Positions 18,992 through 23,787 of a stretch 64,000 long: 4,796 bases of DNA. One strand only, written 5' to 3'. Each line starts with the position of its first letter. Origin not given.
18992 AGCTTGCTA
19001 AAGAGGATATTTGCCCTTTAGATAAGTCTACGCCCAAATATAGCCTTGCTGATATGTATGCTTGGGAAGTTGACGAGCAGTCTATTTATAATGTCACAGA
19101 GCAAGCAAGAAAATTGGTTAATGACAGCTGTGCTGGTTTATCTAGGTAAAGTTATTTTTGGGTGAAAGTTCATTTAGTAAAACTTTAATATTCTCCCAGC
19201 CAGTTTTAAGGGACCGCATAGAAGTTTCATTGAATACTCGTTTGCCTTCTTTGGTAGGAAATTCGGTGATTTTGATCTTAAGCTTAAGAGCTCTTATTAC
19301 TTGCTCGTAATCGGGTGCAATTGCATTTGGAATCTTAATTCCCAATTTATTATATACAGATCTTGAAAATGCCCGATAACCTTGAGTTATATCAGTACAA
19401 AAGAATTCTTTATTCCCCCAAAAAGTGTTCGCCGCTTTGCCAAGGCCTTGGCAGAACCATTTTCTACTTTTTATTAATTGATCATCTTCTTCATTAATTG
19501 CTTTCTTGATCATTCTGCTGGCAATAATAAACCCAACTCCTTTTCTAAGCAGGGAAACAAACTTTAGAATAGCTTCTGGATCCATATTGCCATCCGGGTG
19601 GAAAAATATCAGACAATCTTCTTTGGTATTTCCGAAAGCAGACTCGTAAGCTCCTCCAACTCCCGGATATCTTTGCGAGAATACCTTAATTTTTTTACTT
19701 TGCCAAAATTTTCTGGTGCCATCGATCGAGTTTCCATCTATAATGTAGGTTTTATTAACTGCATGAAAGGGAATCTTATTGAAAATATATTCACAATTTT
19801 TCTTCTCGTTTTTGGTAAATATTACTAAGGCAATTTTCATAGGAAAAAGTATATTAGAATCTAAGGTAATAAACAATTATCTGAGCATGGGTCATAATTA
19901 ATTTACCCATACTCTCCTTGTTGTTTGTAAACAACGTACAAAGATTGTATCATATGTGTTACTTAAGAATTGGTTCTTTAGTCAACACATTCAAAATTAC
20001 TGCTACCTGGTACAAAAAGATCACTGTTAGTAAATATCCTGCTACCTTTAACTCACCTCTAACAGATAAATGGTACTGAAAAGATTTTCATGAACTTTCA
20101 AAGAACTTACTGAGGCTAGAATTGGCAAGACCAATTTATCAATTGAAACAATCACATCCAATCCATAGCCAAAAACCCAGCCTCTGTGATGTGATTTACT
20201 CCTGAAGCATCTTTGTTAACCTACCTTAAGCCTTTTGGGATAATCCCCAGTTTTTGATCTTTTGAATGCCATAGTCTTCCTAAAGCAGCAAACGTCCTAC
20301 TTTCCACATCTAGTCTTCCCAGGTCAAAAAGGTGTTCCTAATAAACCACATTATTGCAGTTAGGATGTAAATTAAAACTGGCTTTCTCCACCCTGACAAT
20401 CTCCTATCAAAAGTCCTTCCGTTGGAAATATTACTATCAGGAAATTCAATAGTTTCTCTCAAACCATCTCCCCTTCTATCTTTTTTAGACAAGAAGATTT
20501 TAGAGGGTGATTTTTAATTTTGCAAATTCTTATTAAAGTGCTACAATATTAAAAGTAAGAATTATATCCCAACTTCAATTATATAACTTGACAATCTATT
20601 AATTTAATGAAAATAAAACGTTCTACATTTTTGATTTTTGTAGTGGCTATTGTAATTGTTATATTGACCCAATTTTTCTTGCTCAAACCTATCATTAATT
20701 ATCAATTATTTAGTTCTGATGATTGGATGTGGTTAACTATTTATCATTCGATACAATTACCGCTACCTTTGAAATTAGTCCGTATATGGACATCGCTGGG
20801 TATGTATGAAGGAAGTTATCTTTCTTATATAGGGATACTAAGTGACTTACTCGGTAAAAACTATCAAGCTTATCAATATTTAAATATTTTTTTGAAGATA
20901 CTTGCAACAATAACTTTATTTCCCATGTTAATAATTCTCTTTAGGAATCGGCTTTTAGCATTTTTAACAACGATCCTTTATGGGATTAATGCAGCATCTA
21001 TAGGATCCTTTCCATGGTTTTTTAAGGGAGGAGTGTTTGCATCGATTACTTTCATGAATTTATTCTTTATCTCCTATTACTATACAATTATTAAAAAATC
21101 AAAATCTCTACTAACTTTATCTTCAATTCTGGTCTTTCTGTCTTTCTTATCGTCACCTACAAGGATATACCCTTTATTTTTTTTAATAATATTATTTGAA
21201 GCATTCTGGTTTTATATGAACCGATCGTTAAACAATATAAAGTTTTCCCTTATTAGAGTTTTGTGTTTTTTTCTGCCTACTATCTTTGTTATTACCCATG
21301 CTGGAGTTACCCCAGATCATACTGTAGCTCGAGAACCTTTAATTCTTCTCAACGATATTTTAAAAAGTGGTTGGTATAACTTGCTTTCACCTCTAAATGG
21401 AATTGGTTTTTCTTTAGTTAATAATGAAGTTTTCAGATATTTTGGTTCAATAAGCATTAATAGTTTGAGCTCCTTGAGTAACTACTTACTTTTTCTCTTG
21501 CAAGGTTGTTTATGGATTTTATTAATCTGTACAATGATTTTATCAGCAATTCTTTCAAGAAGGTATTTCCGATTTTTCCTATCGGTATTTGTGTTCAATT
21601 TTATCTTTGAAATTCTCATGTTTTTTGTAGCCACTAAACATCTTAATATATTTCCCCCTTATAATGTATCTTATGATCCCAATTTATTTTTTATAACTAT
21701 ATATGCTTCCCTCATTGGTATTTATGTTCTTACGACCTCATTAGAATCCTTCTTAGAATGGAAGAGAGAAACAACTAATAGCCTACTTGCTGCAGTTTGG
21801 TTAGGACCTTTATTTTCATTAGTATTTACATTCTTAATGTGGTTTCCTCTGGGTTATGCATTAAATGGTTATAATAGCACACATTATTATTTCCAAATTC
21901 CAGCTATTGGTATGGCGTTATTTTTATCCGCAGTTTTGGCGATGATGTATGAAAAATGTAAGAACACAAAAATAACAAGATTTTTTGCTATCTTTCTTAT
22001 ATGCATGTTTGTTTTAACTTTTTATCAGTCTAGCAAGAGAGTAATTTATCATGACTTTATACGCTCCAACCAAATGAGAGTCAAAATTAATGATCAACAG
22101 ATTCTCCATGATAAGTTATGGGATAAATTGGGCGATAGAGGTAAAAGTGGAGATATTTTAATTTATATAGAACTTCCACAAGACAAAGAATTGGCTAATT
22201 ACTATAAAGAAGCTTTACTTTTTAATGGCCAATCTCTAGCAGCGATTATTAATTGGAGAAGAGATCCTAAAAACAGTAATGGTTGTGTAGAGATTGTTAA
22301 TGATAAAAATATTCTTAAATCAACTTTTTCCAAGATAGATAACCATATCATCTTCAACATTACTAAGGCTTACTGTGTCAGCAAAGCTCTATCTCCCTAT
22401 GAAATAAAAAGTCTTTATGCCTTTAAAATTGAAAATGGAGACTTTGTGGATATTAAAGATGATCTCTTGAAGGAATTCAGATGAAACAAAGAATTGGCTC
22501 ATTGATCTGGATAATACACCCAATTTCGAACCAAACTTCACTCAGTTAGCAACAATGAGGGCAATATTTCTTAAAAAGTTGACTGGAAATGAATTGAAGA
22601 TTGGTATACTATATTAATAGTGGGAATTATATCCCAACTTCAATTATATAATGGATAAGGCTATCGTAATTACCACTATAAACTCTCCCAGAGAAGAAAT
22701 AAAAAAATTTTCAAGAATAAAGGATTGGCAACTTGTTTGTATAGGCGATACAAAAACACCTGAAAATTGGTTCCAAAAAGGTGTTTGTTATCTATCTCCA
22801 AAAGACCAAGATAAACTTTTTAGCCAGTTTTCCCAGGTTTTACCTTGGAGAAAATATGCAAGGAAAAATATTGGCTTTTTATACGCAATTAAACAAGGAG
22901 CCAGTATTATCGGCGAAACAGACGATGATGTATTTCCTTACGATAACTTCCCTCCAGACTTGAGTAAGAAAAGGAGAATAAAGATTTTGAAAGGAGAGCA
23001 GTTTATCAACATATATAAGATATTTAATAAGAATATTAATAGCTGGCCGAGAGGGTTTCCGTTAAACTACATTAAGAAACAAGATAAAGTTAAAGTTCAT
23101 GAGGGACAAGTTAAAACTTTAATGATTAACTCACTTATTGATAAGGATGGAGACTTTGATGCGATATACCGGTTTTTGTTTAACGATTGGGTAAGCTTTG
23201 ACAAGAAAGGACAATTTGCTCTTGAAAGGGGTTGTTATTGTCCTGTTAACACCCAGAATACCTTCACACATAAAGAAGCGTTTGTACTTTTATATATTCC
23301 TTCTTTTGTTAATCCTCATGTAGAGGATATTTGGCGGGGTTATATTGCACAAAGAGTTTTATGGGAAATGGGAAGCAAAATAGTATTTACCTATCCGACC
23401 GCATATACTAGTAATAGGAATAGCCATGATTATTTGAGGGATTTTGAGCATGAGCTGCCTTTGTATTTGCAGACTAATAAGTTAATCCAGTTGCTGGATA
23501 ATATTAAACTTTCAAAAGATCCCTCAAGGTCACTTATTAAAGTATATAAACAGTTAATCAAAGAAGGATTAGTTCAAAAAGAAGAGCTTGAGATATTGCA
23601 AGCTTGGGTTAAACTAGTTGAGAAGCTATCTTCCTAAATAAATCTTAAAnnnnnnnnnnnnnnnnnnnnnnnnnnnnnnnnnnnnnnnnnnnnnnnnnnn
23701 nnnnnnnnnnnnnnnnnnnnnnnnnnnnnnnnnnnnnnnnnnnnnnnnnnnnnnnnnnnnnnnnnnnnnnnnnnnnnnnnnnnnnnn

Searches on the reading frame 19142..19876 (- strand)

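Call 76: search_protein_families(library=pfam, proteins=[window:19142-19876:-], max_evalue=0.00001)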
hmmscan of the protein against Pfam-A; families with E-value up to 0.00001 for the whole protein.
window:19142-19876:- (244 aa): 1 family
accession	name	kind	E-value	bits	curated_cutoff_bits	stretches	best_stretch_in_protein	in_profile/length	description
PF00535.33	Glycos_transf_2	-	5.9e-10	39.8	23.3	1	44-169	31-161/168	Glycosyl transferase family 2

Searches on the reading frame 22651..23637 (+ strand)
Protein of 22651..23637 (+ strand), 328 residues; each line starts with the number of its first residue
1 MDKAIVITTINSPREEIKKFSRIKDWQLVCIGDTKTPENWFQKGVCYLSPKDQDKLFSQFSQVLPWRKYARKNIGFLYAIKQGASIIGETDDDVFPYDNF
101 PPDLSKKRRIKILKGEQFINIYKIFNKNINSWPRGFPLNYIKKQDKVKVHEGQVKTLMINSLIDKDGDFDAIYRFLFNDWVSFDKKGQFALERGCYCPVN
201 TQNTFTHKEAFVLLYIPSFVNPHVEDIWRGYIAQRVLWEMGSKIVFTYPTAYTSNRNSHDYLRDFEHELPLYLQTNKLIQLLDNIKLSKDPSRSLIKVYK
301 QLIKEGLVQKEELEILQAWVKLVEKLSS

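Call 76: search_protein_families(library=pfam, proteins=[window:22651-23637:+], max_evalue=0.00001)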
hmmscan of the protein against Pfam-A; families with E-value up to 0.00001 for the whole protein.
window:22651-23637:+ (328 aa): 1 family
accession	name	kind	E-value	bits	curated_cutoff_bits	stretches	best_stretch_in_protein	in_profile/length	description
PF03385.23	STELLO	-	7.8e-13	48.4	27.8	1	225-322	3-101/387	STELLO glycosyltransferases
